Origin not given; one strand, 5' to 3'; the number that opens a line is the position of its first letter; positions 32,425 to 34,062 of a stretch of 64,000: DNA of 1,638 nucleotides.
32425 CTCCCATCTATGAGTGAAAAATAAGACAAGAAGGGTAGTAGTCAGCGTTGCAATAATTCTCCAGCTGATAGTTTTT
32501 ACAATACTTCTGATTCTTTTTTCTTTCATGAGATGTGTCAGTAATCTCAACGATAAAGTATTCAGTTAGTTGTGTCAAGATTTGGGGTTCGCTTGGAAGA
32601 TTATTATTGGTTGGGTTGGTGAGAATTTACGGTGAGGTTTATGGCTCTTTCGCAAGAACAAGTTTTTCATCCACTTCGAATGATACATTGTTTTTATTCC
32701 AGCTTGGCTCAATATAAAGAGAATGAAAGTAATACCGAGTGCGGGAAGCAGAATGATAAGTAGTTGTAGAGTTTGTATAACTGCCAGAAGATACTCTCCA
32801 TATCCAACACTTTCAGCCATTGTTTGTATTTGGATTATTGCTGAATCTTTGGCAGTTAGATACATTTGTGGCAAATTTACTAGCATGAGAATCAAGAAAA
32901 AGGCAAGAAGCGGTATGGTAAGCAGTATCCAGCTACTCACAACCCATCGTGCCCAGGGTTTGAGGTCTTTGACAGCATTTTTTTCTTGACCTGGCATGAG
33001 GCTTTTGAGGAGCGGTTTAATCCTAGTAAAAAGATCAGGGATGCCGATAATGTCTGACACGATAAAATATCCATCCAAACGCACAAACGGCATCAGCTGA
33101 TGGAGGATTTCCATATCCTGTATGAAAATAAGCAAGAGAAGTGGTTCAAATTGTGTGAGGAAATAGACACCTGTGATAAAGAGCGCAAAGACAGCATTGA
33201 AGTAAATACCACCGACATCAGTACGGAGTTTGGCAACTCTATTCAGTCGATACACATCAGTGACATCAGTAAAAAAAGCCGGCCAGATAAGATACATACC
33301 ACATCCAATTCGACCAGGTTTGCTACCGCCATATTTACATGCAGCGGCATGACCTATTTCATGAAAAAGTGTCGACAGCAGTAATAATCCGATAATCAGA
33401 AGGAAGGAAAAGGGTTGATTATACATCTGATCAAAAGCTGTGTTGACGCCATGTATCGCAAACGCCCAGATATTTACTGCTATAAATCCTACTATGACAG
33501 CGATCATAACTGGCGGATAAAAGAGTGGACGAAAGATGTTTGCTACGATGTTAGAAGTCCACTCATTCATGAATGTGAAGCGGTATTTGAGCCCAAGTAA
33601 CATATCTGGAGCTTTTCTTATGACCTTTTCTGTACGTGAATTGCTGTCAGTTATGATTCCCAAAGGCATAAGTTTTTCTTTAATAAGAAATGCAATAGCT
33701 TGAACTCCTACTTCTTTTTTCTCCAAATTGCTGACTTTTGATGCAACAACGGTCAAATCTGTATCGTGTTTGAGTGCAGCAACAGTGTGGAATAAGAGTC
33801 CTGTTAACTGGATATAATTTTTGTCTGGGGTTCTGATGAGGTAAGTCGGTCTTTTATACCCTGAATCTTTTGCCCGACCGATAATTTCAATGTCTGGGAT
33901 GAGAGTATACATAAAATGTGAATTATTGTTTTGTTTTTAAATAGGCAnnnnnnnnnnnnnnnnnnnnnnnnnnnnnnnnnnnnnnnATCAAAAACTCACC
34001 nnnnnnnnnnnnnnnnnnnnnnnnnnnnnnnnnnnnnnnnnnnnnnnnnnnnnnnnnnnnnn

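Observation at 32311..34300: Double-glycine-leader, Cys/Tyr/Gln-rich peptide coupled to an M50-like membrane metalloprotease: candidate undescribed peptide-maturation/bacteriocin module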

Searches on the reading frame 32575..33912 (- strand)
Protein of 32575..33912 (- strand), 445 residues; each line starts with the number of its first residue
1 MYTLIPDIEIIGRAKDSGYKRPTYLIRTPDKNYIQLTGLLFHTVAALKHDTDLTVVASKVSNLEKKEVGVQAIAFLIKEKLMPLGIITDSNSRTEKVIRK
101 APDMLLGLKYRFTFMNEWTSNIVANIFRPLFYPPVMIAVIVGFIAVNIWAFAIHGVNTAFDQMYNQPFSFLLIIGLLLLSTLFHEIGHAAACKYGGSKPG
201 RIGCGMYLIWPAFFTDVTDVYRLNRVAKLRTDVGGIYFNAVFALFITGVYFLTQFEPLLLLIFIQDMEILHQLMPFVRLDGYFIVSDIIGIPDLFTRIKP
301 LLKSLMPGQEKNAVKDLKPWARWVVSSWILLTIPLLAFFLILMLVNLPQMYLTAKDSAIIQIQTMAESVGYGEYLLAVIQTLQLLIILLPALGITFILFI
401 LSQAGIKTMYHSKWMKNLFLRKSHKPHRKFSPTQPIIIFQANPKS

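Call 3: search_protein_families(library=pfam, proteins=[window:32575-33912:-], max_evalue=0.1)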
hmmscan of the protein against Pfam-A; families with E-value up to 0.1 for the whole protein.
window:32575-33912:- (445 aa): 1 family
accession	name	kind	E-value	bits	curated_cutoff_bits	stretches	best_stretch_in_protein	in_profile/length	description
PF02163.28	Peptidase_M50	-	0.00024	20.9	27.2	1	174-345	3-106/221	Peptidase family M50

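Call 4: search_protein_families(library=ncbifam, proteins=[window:32575-33912:-], max_evalue=0.1)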
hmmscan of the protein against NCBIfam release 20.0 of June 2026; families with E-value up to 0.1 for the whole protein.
window:32575-33912:- (445 aa): 2 families
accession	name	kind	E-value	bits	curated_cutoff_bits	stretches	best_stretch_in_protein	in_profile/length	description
NF041824.1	daptide_HExxH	equivalog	5.4e-28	98.2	300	1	28-304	23-303/379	daptide biosynthesis intramembrane metalloprotease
NF058609.1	RiPP_HExxH_LiaK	equivalog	1.5e-14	54.3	225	1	136-288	59-211/246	YydH/LiaK family epipeptide maturation metalloprotease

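Call 8: find_homologous_proteins(query=window:32575-33912:-)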
Query window:32575-33912:- (445 aa): 196 proteins with E <= 0.001 among 8000 candidates; the best 120 are listed.
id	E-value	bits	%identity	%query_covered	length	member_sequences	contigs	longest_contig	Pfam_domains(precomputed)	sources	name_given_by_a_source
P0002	1.6e-186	639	65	100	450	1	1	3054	-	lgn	-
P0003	1.2e-149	517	52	99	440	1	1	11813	-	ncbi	ncbi:MAG: hypothetical protein ACREHC_02640 [Candidatus Levyibacteriota bacterium]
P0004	6.2e-146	505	53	99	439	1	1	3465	-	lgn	-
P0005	1.3e-141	491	53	92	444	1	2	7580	-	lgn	-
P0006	1.3e-135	471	54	85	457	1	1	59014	-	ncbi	-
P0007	2.5e-135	470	52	90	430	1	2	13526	-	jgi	-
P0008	1.6e-130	454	51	95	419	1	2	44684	-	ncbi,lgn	ncbi:MAG: hypothetical protein ACR2LN_01750 [Candidatus Levyibacteriota bacterium]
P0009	1.1e-129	452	50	92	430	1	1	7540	-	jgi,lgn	jgi:putative peptide zinc metalloprotease protein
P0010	4.0e-128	446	50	91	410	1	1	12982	-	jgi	jgi:putative peptide zinc metalloprotease protein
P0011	7.4e-128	446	50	91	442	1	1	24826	-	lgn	-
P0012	8.5e-126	439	49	90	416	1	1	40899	-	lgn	-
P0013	4.6e-124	433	48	99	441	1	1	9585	-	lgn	-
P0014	5.4e-122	426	47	91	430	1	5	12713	-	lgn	-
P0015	1.4e-121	425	49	95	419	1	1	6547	-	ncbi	ncbi:MAG: hypothetical protein ACREHC_00425 [Candidatus Levyibacteriota bacterium]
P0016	2.7e-121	424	48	91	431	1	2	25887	-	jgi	jgi:putative peptide zinc metalloprotease protein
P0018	1.2e-118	415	46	91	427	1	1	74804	-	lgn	-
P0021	3.2e-115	404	44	96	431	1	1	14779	-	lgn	-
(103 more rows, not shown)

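Call 11: find_related_loci(query=A1, collection=genome_contigs, flank=8000)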
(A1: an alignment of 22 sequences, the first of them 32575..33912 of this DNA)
Query A1 (445 aa) in genome_contigs; peptide patterns used: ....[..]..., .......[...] (x = any residue, [..] = any of these).
600 stretches matched a pattern (row limit reached: there are more); 8 encode a relative of the query (tblastn E <= 1e-3); 8 distinct loci.
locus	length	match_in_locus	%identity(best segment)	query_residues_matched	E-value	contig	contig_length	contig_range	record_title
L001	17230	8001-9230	38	4-408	2e-88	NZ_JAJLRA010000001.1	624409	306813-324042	Streptacidiphilus sp. ASG 303 NODE_1_length_624409_cov_23.8505, whole genome shotgun sequence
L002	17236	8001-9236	38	8-429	7e-81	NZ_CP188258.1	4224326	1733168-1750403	Leifsonia sp. McL0618 chromosome, complete genome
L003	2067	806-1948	35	7-357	8e-82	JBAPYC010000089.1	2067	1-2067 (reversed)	MAG: Streptosporangiaceae bacterium isolate MFD00259_ilm_asm_bin16 k127_186540, whole genome shotgun sequence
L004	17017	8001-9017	36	8-348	3e-70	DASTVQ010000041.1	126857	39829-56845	MAG TPA_asm: Kribbella sp. isolate SMAG_U2363 k141_1710229, whole genome shotgun sequence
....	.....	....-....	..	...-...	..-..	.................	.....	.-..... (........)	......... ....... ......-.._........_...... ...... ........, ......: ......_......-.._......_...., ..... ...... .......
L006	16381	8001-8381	30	177-297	3e-11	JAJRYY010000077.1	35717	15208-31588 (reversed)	MAG: Planctomycetota bacterium isolate Dive96_bin4.107 k141_1645452, whole genome shotgun sequence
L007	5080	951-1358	33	182-306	2e-8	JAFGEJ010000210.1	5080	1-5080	MAG: Phycisphaerae bacterium isolate Zod_Metabat.1221 k87_10689366, whole genome shotgun sequence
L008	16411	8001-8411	29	167-297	2e-8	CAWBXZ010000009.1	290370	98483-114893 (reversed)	MAG: uncultured beta proteobacterium isolate MFD09779.bin.1.63 genome assembly, contig: contig_3843, whole genome shotgu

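Call 12: find_encoding_contigs(protein=P0003, flank=6000, max_places=2)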
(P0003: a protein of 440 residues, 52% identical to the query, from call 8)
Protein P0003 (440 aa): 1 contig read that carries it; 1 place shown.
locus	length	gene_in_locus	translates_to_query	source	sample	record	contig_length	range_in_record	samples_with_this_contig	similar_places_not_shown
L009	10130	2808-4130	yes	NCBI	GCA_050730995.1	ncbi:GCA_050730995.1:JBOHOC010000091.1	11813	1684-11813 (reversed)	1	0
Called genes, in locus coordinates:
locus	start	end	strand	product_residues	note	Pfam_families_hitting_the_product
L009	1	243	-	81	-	?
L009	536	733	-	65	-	PF00313:CSD, PF08206:OB_RNB (faint)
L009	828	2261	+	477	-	PF00476:DNA_pol_A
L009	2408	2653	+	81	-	-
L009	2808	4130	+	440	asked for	-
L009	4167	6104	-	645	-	PF01555:N6_N4_Mtase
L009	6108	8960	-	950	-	PF04851:ResIII (weak)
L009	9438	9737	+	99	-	-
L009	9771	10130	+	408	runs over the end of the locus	PF05977:MFS_3, PF07690:MFS_1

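Call 13: find_encoding_contigs(protein=P0006, flank=6000, max_places=2)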
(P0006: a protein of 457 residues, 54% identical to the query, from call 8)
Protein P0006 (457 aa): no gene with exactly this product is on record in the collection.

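Call 14: find_encoding_contigs(protein=P0008, flank=6000, max_places=2)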
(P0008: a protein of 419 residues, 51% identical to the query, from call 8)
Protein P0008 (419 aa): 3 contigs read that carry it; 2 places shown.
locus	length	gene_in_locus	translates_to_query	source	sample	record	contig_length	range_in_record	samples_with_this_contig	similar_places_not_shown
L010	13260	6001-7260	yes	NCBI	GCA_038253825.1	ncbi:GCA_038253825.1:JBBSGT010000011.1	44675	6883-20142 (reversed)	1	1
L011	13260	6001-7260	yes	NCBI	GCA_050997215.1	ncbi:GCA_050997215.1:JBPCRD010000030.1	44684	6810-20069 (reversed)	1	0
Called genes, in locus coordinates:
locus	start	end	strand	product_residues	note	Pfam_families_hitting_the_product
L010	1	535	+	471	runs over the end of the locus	PF02874:ATP-synt_ab_N, PF00006:ATP-synt_ab, PF22919:ATP-synt_VA_C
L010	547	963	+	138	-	PF02823:ATP-synt_DE_N, PF00401:ATP-synt_DE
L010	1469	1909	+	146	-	-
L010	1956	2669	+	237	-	PF12733:Cadherin-like (faint), PF17936:Big_6 (faint), PF19077:Big_13 (faint), PF09136:Glucodextran_B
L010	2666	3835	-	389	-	PF04932:Wzy_C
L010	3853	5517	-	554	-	PF02366:PMT, PF13231:PMT_2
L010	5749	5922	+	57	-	-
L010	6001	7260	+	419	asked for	-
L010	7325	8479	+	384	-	PF01757:Acyl_transf_3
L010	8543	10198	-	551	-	-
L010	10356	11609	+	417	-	PF03446:NAD_binding_2, PF03721:UDPG_MGDP_dh_N, PF03807:F420_oxidored (faint), PF00984:UDPG_MGDP_dh, PF03720:UDPG_MGDP_dh_C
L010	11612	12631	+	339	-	PF01073:3Beta_HSD, PF01370:Epimerase, PF04321:RmlD_sub_bind (faint), PF07993:NAD_binding_4 (faint), PF13460:NAD_binding_10, PF16363:GDP_Man_Dehyd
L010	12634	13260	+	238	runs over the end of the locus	PF00535:Glycos_transf_2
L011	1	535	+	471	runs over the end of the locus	PF02874:ATP-synt_ab_N, PF00006:ATP-synt_ab, PF22919:ATP-synt_VA_C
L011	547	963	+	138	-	PF02823:ATP-synt_DE_N, PF00401:ATP-synt_DE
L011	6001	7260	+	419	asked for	-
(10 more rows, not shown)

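Call 15: find_encoding_contigs(protein=P0012, flank=6000, max_places=2)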
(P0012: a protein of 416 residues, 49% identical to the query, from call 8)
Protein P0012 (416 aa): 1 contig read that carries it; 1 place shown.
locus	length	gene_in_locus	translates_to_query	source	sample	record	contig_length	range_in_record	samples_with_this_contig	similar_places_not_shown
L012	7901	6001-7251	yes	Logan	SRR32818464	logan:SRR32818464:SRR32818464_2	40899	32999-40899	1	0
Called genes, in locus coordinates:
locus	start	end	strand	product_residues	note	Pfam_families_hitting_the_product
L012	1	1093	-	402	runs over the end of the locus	PF12704:MacB_PCD, PF02687:FtsX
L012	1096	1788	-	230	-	PF02463:SMC_N (weak), PF00005:ABC_tran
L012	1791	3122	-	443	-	PF00364:Biotin_lipoyl (faint), PF25917:BSH_RND (weak), PF25919:BSH_CusB (faint), PF25990:Beta-barrel_YknX, PF25954:Beta-barrel_RND_2 (weak)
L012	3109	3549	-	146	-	PF22381:Staph_reg_Sar_Rot (weak), PF01047:MarR, PF12802:MarR_2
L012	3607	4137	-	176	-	-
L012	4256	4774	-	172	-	-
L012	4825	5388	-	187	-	PF01965:DJ-1_PfpI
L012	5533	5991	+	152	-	-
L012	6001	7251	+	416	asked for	-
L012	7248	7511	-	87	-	-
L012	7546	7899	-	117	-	?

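Call 39: predict_structure(alignment_id=A1)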
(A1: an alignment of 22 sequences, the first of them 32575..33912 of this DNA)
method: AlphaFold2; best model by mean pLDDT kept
length: 445 residues; sequences in the alignment: 22
mean_pLDDT: 79.1   pTM: 0.72
mean pLDDT of the five models: 79.1, 78.7, 78.0, 74.1, 71.1
residues with pLDDT >= 90: 94; 70-90: 277; 50-70: 35; < 50: 39
segments of 3 or more residues with pLDDT < 50: 93-105, 420-445
pLDDT, mean of each block of 10 residues (from residue 1): 83 79 82 81 90 91 90 88 78 46 55 88 93 94 88 77 80 89 92 87 80 77 77 89 92 87 86 65 75 74 76 81 83 84 87 87 89 89 86 83 79 58 35 32 28
secondary structure, 60 per line:
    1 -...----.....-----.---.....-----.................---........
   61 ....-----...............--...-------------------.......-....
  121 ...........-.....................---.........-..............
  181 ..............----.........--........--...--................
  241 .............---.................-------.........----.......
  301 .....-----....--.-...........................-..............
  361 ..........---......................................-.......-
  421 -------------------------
elements in order: E2-4 E9-13 E23-27 E33-37 H38-49 H53-64 H70-84 E87-89 E109-115 H117-131 H133-153 H157-165 H167-194 E199-207 E210-217 H225-253 H257-273 H281-289 H294-305 H311-314 H319-345 H347-370 H374-411 H413-419

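Call 47: find_encoding_contigs(protein=P0018, flank=5000, max_places=1)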
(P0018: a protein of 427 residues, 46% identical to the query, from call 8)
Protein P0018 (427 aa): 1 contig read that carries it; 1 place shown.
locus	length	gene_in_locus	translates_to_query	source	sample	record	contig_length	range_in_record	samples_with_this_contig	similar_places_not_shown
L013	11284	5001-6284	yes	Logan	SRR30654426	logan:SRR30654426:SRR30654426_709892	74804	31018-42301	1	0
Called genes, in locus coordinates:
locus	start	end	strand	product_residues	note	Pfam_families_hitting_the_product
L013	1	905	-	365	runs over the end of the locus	PF00072:Response_reg, PF00512:HisKA, PF02518:HATPase_c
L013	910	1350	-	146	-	PF00072:Response_reg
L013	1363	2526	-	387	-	PF00989:PAS, PF13589:HATPase_c_3 (faint), PF08448:PAS_4, PF13426:PAS_9, PF08447:PAS_3 (weak), PF00512:HisKA, PF02518:HATPase_c, PF14501:HATPase_c_5 (weak)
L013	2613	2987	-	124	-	PF00072:Response_reg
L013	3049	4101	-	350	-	-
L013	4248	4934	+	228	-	-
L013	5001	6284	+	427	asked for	-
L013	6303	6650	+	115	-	PF04993:TfoX_N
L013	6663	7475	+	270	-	-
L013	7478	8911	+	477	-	PF13231:PMT_2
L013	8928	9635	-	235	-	-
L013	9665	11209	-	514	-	PF01794:Ferric_reduct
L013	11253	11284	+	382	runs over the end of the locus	PF07995:GSDH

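Call 48: find_encoding_contigs(protein=P0011, flank=5000, max_places=1)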
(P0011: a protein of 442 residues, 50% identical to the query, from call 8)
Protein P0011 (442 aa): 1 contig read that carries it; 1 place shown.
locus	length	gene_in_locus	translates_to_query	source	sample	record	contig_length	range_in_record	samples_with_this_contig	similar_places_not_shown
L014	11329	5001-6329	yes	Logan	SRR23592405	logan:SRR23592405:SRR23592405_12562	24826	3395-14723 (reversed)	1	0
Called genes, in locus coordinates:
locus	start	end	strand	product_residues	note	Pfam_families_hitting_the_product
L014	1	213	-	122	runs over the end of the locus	PF00072:Response_reg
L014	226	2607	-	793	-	PF05231:MASE1, PF00989:PAS, PF08447:PAS_3, PF13426:PAS_9, PF00989:PAS, PF08448:PAS_4, PF13426:PAS_9, PF00512:HisKA, +3 more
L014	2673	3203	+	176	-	-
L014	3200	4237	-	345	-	PF13472:Lipase_GDSL_2 (weak)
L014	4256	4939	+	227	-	-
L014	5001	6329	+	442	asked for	-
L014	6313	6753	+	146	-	PF00072:Response_reg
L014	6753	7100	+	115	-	PF04993:TfoX_N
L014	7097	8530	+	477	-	PF13231:PMT_2 (weak)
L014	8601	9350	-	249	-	PF07987:DUF1775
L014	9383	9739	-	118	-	-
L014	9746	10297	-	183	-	-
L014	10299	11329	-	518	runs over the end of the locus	PF01794:Ferric_reduct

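Call 49: find_encoding_contigs(protein=P0016, flank=5000, max_places=1)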
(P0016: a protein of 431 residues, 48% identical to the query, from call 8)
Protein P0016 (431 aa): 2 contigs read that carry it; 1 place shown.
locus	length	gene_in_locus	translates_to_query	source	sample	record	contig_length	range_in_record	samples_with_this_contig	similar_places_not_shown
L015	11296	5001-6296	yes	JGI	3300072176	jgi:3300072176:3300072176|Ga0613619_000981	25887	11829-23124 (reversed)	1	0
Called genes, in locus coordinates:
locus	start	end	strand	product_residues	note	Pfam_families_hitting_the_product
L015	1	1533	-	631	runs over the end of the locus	-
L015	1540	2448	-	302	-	-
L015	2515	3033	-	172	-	-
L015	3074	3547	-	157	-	PF22381:Staph_reg_Sar_Rot, PF01047:MarR, PF12802:MarR_2 (weak)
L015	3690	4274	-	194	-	PF01965:DJ-1_PfpI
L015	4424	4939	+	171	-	-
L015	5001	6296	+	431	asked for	-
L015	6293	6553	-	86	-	-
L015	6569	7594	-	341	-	PF00657:Lipase_GDSL, PF13472:Lipase_GDSL_2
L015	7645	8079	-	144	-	-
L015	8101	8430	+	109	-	PF04993:TfoX_N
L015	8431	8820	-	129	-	PF00903:Glyoxalase (weak), PF12681:Glyoxalase_2 (weak)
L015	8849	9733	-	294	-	PF03851:UvdE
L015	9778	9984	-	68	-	PF11160:Hva1_TUDOR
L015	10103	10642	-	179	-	-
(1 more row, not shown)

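Call 50: find_encoding_contigs(protein=P0021, flank=5000, max_places=1)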
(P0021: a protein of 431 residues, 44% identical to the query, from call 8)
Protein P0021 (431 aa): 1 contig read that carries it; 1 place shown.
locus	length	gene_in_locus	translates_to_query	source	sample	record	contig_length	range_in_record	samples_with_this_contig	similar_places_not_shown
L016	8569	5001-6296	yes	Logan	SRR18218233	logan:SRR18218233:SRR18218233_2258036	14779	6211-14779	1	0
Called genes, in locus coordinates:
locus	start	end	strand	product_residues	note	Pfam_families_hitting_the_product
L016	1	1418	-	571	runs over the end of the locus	PF02683:DsbD_TM, PF13386:DsbD_2 (weak), PF00578:AhpC-TSA, PF08534:Redoxin, PF13905:Thioredoxin_8, PF17991:Thioredoxin_10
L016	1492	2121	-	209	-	PF02469:Fasciclin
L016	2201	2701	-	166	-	PF22381:Staph_reg_Sar_Rot, PF01047:MarR, PF12802:MarR_2 (weak)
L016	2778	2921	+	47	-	-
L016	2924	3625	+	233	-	PF00657:Lipase_GDSL, PF13472:Lipase_GDSL_2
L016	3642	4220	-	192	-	PF01965:DJ-1_PfpI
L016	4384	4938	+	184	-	-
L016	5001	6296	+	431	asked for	-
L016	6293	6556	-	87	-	-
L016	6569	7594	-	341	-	PF00657:Lipase_GDSL (weak), PF13472:Lipase_GDSL_2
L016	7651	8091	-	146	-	-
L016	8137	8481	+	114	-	PF04993:TfoX_N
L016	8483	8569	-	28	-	?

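Call 56: list_cluster_members(proteins=[P0001, window:32575-33912:-, P0123, P0149])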
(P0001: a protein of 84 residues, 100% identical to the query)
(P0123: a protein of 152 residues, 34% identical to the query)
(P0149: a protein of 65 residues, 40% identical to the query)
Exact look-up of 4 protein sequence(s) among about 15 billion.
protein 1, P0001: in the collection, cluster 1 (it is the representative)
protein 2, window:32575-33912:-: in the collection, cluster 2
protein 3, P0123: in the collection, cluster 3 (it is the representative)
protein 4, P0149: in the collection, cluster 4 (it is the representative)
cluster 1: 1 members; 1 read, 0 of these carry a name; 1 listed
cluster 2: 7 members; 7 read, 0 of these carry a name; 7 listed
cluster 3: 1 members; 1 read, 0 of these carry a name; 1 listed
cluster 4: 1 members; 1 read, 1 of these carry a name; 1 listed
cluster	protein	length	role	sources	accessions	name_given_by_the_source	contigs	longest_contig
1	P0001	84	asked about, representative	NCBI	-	-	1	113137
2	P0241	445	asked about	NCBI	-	-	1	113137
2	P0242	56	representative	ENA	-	-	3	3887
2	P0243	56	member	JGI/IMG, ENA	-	-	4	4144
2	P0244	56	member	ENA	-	-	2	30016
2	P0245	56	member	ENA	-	-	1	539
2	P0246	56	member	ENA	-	-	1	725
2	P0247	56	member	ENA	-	-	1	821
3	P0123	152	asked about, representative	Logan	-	-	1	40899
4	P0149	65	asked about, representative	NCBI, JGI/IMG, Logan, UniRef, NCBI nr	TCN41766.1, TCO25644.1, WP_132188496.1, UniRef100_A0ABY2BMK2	hypothetical protein EV644_104148 [Kribbella orskensis] | hypothetical protein | Killing trait domain-containing protein n=1 Tax=Kribbella orskensis TaxID=2512216 ...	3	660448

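Call 76: search_protein_families(library=pfam, proteins=[L004:7905-10307:+, L004:10216-11079:+, L004:12211-13272:+, L004:14132-15364:+, L004:6134-6736:+, L004:6794-7309:+, L004:3049-4983:-, L004:4997-6088:-, L004:11524-13155:-, L004:2020-3513:+], max_evalue=0.001)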
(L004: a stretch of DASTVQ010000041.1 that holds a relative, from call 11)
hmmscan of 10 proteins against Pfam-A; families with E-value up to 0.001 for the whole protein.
L004:7905-10307:+ (800 aa): 2 families
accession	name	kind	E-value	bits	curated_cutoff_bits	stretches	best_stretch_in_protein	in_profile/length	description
PF01656.29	CbiA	-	7.6e-08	32.8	25.4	1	553-697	2-54/125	CobQ/CobB/MinD/ParA nucleotide binding domain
PF13614.12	AAA_31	-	2e-07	31.6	27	1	554-696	6-149/177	AAA domain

L004:10216-11079:+ (287 aa): 0 families

L004:12211-13272:+ (353 aa): 1 family
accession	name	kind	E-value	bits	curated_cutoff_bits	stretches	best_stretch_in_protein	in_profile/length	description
PF22612.2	GH113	-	0.0003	20.7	27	1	144-240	138-233/289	Glycoside Hydrolase Family 113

L004:14132-15364:+ (410 aa): 0 families

L004:6134-6736:+ (200 aa): 0 families

L004:6794-7309:+ (171 aa): 0 families

L004:3049-4983:- (644 aa): 2 families
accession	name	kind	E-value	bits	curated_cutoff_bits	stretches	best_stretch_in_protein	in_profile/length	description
PF04734.18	Ceramidase_alk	-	2.5e-157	525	32.1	1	7-486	1-509/509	Neutral/alkaline non-lysosomal ceramidase, N-terminal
PF17048.11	Ceramidse_alk_C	-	2.1e-43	148.5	30.5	1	490-643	3-169/169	Neutral/alkaline non-lysosomal ceramidase, C-terminal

L004:4997-6088:- (363 aa): 1 family
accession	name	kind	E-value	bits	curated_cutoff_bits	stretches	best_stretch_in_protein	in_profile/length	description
PF00696.33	AA_kinase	-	1.4e-24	87.6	24.9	1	53-344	1-234/234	Amino acid kinase family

L004:11524-13155:- (543 aa): 1 family
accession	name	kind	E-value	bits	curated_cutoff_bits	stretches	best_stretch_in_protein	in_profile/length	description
PF00440.29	TetR_N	-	8.7e-14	51.5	24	1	354-396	2-44/47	Bacterial regulatory proteins, tetR family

L004:2020-3513:+ (497 aa): 0 families
